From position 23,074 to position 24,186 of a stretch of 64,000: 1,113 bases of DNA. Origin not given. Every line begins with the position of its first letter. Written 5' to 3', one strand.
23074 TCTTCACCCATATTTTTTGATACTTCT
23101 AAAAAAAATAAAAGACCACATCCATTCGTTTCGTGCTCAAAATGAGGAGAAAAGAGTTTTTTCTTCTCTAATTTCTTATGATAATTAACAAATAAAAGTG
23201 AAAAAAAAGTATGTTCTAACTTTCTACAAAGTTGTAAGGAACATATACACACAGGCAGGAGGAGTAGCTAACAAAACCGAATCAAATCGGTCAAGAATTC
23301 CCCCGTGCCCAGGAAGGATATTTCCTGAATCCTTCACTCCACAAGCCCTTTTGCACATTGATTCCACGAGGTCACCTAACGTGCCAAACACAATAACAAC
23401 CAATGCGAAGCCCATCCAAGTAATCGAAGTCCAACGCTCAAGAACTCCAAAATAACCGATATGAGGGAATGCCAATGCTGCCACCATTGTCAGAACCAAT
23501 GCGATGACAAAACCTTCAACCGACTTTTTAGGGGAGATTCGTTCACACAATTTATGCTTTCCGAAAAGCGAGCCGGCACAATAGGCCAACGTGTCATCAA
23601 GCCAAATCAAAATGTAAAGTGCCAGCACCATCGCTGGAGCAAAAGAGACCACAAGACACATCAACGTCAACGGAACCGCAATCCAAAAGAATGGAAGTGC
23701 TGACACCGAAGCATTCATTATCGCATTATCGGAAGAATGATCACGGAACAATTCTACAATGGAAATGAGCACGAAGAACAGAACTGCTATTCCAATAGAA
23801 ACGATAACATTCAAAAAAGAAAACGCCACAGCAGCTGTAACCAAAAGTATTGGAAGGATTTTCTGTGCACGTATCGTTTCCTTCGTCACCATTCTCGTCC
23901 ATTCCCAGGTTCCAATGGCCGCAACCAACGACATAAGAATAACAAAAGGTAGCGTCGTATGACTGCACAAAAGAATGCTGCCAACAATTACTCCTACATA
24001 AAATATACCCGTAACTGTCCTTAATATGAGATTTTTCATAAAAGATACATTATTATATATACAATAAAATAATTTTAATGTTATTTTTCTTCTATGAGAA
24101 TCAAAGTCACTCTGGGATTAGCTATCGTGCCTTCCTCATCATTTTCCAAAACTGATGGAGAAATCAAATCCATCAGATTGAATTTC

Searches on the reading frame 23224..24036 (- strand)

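Call 79: search_protein_families(library=pfam, proteins=[window:23224-24036:-], max_evalue=0.0001)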
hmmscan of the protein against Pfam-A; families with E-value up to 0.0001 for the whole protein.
window:23224-24036:- (270 aa): 1 family
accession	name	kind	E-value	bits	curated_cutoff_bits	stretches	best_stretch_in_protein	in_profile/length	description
PF01148.25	CTP_transf_1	-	3e-54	185.1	24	1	6-266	3-262/264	Cytidylyltransferase family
